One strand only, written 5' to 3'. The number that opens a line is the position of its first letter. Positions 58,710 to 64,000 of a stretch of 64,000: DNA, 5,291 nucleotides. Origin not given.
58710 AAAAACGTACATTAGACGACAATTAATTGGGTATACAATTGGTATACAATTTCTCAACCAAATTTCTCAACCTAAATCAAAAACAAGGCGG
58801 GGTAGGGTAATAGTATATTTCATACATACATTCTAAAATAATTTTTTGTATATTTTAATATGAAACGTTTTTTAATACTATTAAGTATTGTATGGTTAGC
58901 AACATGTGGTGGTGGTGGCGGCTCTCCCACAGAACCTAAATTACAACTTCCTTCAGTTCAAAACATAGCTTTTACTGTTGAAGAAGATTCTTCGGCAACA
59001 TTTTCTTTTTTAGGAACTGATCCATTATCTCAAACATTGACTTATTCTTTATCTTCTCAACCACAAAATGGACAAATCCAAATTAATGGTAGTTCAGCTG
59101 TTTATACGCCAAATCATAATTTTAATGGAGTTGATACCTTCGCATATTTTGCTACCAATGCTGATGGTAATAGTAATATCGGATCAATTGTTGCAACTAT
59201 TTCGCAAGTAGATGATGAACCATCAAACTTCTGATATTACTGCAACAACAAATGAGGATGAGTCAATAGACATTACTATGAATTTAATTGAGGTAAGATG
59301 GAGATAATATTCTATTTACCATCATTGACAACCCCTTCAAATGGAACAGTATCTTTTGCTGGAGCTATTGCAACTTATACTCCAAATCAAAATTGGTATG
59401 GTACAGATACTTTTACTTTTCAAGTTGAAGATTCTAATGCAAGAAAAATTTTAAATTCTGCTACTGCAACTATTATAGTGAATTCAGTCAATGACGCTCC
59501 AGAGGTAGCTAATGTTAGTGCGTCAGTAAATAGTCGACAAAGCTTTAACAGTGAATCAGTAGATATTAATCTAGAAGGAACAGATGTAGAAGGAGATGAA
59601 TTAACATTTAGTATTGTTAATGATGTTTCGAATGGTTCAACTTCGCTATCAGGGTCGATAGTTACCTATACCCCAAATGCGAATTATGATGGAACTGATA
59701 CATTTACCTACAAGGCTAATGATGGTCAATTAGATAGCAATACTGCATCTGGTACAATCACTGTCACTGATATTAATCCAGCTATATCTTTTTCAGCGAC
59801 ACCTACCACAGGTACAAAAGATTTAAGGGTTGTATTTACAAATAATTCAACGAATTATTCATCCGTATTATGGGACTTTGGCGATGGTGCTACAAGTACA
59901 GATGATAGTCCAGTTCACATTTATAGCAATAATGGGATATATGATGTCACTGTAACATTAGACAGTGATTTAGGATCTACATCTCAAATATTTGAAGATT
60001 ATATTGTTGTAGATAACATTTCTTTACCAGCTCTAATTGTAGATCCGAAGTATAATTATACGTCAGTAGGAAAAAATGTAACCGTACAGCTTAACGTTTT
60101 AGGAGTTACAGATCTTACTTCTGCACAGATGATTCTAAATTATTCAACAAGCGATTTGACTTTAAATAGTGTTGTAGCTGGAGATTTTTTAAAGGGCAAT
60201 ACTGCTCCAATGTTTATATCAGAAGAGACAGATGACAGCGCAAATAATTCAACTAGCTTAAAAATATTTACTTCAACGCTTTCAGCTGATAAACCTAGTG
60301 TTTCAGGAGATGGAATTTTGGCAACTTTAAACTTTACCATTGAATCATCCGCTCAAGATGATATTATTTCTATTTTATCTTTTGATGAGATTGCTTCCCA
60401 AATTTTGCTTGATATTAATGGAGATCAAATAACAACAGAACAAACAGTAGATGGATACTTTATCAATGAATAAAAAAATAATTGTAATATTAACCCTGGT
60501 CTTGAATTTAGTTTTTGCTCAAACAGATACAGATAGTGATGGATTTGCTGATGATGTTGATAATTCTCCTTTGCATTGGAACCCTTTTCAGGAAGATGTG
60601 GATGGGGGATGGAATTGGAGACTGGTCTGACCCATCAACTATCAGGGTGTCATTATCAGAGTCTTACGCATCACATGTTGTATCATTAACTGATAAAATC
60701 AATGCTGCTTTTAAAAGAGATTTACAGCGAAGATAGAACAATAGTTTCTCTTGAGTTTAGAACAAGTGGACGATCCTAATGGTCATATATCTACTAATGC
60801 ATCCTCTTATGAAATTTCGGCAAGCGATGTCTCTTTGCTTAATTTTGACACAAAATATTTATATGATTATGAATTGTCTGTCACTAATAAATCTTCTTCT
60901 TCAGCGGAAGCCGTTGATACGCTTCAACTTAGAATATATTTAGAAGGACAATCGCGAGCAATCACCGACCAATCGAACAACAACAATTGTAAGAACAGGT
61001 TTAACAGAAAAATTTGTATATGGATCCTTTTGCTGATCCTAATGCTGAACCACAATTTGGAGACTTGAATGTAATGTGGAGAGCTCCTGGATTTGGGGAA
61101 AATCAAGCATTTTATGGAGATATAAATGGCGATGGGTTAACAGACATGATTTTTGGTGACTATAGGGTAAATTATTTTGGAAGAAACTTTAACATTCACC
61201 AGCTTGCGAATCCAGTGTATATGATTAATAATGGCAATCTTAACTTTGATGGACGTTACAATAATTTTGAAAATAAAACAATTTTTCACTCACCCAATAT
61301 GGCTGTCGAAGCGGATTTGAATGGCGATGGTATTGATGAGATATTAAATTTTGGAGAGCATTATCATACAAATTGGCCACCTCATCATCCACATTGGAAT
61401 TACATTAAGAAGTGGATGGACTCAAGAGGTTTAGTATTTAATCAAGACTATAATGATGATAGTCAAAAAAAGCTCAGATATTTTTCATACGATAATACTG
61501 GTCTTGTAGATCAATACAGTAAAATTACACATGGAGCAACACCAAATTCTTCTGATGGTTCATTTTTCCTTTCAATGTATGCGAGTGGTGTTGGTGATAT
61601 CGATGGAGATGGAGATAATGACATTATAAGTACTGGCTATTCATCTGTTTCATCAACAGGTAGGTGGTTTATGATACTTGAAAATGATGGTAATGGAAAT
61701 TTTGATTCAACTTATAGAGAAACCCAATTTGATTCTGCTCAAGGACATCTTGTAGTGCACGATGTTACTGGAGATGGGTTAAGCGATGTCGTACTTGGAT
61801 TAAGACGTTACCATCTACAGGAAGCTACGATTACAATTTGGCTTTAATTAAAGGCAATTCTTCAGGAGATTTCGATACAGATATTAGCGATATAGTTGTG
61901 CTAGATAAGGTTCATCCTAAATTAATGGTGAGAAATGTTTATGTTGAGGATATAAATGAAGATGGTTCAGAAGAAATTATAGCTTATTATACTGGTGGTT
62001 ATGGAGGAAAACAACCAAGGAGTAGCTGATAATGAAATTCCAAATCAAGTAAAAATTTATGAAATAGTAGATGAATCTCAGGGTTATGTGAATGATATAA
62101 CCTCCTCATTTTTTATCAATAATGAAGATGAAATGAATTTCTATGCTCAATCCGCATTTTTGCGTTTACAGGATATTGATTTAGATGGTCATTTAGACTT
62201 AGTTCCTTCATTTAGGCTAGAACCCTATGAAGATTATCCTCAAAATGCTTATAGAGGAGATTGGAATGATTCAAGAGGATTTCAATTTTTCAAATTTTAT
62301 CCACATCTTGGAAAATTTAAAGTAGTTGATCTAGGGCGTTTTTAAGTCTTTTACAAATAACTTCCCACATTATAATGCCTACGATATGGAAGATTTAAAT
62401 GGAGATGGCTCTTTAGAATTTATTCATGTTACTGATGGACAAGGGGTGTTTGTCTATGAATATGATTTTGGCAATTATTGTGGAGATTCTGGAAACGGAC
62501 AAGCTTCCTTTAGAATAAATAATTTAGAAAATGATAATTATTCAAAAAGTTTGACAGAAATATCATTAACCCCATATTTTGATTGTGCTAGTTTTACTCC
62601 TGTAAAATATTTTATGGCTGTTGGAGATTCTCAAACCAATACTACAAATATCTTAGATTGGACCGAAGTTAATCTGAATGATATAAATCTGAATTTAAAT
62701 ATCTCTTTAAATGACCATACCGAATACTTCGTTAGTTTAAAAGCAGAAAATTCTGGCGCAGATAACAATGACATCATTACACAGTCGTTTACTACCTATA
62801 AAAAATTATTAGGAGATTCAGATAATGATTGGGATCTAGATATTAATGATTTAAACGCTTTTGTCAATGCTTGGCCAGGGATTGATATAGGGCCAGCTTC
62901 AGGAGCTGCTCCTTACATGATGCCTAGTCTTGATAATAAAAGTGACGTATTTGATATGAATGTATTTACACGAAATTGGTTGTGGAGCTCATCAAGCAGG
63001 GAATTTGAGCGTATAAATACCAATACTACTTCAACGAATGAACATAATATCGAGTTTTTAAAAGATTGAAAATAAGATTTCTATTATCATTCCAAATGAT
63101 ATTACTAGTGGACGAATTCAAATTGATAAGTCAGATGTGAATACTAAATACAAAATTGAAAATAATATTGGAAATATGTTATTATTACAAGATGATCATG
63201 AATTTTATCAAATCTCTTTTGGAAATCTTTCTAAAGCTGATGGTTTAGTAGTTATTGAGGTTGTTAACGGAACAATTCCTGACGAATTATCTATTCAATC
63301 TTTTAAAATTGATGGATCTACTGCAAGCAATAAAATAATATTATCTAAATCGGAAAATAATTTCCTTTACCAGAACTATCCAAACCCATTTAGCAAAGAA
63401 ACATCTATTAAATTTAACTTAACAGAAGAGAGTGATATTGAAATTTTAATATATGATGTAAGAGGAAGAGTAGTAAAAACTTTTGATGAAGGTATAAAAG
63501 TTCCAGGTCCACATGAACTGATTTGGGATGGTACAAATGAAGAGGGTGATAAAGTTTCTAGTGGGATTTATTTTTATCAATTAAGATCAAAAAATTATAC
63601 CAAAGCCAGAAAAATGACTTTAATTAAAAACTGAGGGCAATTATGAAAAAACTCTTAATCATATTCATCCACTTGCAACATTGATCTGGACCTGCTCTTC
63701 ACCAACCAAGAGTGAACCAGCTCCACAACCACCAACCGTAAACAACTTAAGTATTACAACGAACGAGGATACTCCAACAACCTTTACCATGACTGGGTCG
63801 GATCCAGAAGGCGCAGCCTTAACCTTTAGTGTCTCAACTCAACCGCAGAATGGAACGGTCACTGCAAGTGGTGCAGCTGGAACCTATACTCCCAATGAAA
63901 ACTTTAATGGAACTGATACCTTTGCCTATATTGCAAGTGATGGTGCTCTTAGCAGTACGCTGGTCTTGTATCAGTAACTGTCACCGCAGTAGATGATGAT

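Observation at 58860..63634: Cohesin-like module on a lipoprotein next to a dockerin-like module on a T9SS-sorted FG-GAP propeller protein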

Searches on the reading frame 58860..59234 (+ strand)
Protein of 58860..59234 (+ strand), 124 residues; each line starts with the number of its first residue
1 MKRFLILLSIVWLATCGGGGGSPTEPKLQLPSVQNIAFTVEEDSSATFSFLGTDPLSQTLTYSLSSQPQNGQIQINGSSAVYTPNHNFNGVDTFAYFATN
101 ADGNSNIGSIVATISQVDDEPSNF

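Call 5: search_protein_families(library=pfam, proteins=[window:58860-59234:+], max_evalue=1)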
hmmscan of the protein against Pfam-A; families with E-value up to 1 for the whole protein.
window:58860-59234:+ (124 aa): 3 families
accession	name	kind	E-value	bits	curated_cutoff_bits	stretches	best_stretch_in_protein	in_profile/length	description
PF17963.7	Big_9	-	2.9e-13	50.9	23.6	1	31-111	4-87/89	Bacterial Ig domain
PF17803.7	Cadherin_4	-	6.6e-07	30.2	25.1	1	30-78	13-66/71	Bacterial cadherin-like domain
PF17892.7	Cadherin_5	-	2.3e-06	27.8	26.5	1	37-108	12-91/98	Cadherin-like domain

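Call 8: search_protein_families(library=ncbifam, proteins=[window:58860-59234:+], max_evalue=1)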
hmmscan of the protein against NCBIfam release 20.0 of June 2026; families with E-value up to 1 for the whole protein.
window:58860-59234:+ (124 aa): 1 family
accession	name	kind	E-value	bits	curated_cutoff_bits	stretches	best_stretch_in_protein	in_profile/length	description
NF012211.1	tand_rpt_95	domain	3.5e-12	46.1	90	1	39-122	1-92/98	tandem-95 repeat protein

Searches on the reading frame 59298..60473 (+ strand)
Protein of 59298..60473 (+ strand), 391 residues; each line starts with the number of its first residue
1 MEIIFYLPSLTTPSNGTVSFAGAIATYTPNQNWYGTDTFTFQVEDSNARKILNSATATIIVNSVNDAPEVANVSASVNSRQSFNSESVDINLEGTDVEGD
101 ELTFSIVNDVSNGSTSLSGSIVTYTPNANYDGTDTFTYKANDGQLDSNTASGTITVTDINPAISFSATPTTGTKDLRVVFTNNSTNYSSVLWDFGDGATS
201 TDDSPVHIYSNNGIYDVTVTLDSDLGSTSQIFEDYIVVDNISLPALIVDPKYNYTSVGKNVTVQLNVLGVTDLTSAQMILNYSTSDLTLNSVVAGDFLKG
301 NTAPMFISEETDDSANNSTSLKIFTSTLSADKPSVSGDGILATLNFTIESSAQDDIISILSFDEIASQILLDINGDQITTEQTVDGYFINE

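Call 5: search_protein_families(library=pfam, proteins=[window:59298-60473:+], max_evalue=1)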
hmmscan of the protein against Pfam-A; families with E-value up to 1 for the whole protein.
window:59298-60473:+ (391 aa): 6 families
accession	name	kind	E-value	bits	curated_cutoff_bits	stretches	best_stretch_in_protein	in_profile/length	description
PF17963.7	Big_9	-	2.8e-20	73.4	23.6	2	65-155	1-89/89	Bacterial Ig domain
PF17892.7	Cadherin_5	-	1.1e-17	64.1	26.5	2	64-157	1-98/98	Cadherin-like domain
PF18911.6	PKD_4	-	1.1e-11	45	27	1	170-234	12-81/85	PKD domain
PF00963.24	Cohesin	-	1.6e-09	38.5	24.1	1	256-363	11-115/139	Cohesin domain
PF00801.26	PKD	-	3e-09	37.2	23.5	1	164-230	3-74/80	PKD domain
PF17803.7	Cadherin_4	-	3.5e-08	34.3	25.1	1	55-119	1-65/71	Bacterial cadherin-like domain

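Call 8: search_protein_families(library=ncbifam, proteins=[window:59298-60473:+], max_evalue=1)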
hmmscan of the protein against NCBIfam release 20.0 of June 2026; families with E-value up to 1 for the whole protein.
window:59298-60473:+ (391 aa): 3 families
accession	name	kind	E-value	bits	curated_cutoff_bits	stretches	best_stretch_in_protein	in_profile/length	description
NF012211.1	tand_rpt_95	domain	6.7e-25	86.9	90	2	10-74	34-97/98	tandem-95 repeat protein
TIGR04212.1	GlyGly_RbtA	equivalog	6.9e-06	24.6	295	1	11-54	514-558/605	rhombotarget A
TIGR04225.1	CshA_fibril_rpt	repeat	0.046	14.5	60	0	121-156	68-104/104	fibrillar adhesin CshA-type repeat protein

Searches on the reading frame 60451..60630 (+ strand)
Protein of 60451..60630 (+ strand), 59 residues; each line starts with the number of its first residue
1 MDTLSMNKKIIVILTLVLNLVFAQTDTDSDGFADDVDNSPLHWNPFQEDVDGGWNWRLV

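Call 5: search_protein_families(library=pfam, proteins=[window:60451-60630:+], max_evalue=1)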
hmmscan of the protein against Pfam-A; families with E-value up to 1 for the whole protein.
window:60451-60630:+ (59 aa): 1 family
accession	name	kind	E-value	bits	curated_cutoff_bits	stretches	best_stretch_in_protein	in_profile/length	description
PF02412.23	TSP_3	-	0.0039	17.3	25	1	24-47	13-36/36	Thrombospondin type 3 repeat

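Call 8: search_protein_families(library=ncbifam, proteins=[window:60451-60630:+], max_evalue=1)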
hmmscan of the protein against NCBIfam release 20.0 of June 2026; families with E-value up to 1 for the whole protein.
window:60451-60630:+ (59 aa): 3 families
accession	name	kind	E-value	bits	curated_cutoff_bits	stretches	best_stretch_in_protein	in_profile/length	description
NF047638.1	throspo3_MtsC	equivalog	0.00012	21.1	350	1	25-52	65-92/428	cell-cell cohesion MYXO-CTERM protein MtsC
NF045500.1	Omp28_seleno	equivalog_domain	0.00013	21.4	200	1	19-52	267-300/377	Omp28-related selenoprotein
NF047639.1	throspo3_MtsD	equivalog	0.0096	14.1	800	1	23-52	389-419/651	cell-cell cohesion protein MtsD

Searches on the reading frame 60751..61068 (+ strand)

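Call 5: search_protein_families(library=pfam, proteins=[window:60751-61068:+], max_evalue=1)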
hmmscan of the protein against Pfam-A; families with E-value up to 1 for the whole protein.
window:60751-61068:+ (105 aa): 0 families

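Call 8: search_protein_families(library=ncbifam, proteins=[window:60751-61068:+], max_evalue=1)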
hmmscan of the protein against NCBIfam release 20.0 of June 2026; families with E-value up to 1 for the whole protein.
window:60751-61068:+ (105 aa): 1 family
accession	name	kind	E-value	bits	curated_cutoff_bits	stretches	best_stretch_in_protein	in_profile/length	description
TIGR02356.1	adenyl_thiF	equivalog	0.079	12.3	275.25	1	26-82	55-111/203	thiazole biosynthesis adenylyltransferase ThiF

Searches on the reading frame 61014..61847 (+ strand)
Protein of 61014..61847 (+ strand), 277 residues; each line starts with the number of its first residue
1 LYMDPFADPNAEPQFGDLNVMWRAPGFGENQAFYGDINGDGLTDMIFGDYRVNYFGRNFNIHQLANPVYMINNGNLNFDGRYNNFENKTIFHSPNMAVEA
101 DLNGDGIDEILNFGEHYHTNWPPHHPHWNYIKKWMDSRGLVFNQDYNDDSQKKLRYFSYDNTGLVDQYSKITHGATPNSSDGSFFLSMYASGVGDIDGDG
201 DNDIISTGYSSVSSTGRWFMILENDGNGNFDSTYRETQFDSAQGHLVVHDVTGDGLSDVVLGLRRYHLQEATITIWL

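Call 5: search_protein_families(library=pfam, proteins=[window:61014-61847:+], max_evalue=1)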
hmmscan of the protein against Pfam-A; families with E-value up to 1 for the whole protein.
window:61014-61847:+ (277 aa): 2 families
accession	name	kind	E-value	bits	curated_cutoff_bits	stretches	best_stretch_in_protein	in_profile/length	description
PF13517.12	FG-GAP_3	-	2.8e-10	41.1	26.9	3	195-260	1-60/61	FG-GAP-like repeat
PF01839.29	FG-GAP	-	7e-06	26.3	22.1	2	189-205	3-19/37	FG-GAP repeat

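Call 8: search_protein_families(library=ncbifam, proteins=[window:61014-61847:+], max_evalue=1)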
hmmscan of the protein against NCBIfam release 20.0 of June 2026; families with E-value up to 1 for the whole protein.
window:61014-61847:+ (277 aa): 0 families

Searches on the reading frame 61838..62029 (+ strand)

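Call 5: search_protein_families(library=pfam, proteins=[window:61838-62029:+], max_evalue=1)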
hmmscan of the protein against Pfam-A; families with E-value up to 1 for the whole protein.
window:61838-62029:+ (63 aa): 1 family
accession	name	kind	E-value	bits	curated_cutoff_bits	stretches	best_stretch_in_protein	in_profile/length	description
PF25292.1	Beta-prop_CGLA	-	0.009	16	26.8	1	29-49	29-49/316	Lambda-carrageenase beta-propeller domain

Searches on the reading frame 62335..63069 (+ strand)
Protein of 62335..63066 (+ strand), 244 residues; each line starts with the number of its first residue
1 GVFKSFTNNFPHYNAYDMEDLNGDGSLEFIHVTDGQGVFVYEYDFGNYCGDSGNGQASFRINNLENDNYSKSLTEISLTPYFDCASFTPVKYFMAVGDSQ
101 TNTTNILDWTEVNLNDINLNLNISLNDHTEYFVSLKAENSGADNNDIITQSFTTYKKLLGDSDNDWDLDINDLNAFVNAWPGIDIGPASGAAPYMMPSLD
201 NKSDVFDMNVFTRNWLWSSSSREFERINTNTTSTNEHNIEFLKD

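Call 5: search_protein_families(library=pfam, proteins=[window:62386-63069:+], max_evalue=1)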
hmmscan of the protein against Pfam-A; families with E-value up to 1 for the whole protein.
window:62386-63069:+ (227 aa): 0 families

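Call 8: search_protein_families(library=ncbifam, proteins=[window:62386-63069:+], max_evalue=1)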
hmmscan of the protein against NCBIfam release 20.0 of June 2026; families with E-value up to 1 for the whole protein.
window:62386-63069:+ (227 aa): 2 families
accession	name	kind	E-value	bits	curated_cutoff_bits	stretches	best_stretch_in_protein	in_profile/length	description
NF038057.1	macrolide_MphL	exception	0.024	13.9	612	1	42-104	167-229/298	macrolide 2'-phosphotransferase MphL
NF041540.1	dockerin_GC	domain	0.096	13.1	29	2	106-163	18-63/67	GC-type dockerin domain-anchored protein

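Call 89: find_related_loci(query=window:62335-63066:+, collection=genome_contigs, flank=3000)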
Query window:62335-63066:+ (244 aa) in genome_contigs; peptide patterns used: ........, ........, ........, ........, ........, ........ (x = any residue, [..] = any of these).
35 stretches matched a pattern, but none encodes a relative of the query by tblastn (E <= 1e-3).

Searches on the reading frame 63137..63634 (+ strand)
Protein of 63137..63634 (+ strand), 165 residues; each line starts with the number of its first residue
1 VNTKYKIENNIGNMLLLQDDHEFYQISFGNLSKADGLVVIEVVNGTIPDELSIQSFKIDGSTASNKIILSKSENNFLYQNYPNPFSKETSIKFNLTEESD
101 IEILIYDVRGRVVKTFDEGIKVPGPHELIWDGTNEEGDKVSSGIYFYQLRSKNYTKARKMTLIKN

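Call 5: search_protein_families(library=pfam, proteins=[window:63137-63634:+], max_evalue=1)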
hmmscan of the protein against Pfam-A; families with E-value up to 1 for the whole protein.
window:63137-63634:+ (165 aa): 4 families
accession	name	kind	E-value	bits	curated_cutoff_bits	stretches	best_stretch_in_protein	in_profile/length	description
PF13860.13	FlgD_ig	-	1.7e-10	41.2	27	1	88-150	11-74/79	FlgD Ig-like domain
PF18962.6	Por_Secre_tail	-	1.6e-08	35.1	27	2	81-115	2-36/75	Secretion system C-terminal sorting domain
PF13585.12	CHU_C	-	1.3e-05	25.6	27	1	96-158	24-79/86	CHU_C Type IX secretion signal domain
PF02011.21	Glyco_hydro_48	-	0.061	12.3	25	1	100-155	527-577/619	Glycosyl hydrolase family 48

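Call 8: search_protein_families(library=ncbifam, proteins=[window:63137-63634:+], max_evalue=1)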
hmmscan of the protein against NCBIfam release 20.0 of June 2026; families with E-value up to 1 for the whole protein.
window:63137-63634:+ (165 aa): 11 families
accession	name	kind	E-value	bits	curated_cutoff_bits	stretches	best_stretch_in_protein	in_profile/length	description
NF033707.1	T9SS_sortase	equivalog_domain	9.9e-13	46.6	420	1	78-156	999-1082/1095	type IX secretion system sortase PorU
NF052323.1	T9SSA_dep_M6i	equivalog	1.3e-11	43.3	600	1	58-158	942-1034/1043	T9SS-dependent M6-like inactivated metalloprotease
TIGR04183.1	Por_Secre_tail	domain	7.8e-10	38.6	23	1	81-160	2-69/72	T9SS type A sorting domain-containing protein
NF005176.1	PRK06655.1-1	equivalog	9.9e-10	38.7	230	1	95-161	94-159/197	flagellar hook assembly protein FlgD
NF038113.1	T9SSA_dep_M36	equivalog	3.7e-07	28.7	885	1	53-160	768-866/869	T9SS-dependent M36 family metallopeptidase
NF053608.1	Lsa66_OmpA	equivalog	1e-06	27.5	700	1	105-164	183-241/581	fibronectin-binding adhesin Lsa66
NF052228.1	T9SS_PorZ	equivalog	2.4e-06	26.3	260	1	80-155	675-746/757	type IX secretion system anionic LPS delivery protein PorZ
NF009276.0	PRK12633.1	equivalog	0.00027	20.8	383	1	98-150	128-180/234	flagellar basal body rod modification protein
NF009452.0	PRK12812.1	equivalog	0.00054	19.3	258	1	94-149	144-204/289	flagellar basal body rod modification protein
NF009453.0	PRK12813.1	equivalog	0.0023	17.5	264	1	91-154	115-176/223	flagellar basal body rod modification protein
TIGR04131.1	Bac_Flav_CTERM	domain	0.013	15.6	35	1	95-157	23-77/85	T9SS type B sorting domain-containing protein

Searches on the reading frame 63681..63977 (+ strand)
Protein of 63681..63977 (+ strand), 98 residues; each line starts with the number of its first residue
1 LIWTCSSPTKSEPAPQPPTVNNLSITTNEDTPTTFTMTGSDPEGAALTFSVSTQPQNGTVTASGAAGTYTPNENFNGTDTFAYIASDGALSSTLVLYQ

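Call 5: search_protein_families(library=pfam, proteins=[window:63681-63977:+], max_evalue=1)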
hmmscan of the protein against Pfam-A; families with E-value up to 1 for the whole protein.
window:63681-63977:+ (98 aa): 4 families
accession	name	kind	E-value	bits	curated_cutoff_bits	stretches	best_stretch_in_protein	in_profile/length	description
PF17963.7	Big_9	-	3.7e-16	60.2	23.6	1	16-90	2-79/89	Bacterial Ig domain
PF17892.7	Cadherin_5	-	1.9e-11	44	26.5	1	17-90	4-86/98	Cadherin-like domain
PF17803.7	Cadherin_4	-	6e-11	43.1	25.1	1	13-70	9-70/71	Bacterial cadherin-like domain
PF09244.16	Suc_Porlyase_C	-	0.27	12.2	23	1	23-50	6-32/67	Sucrose phosphorylase, C-terminal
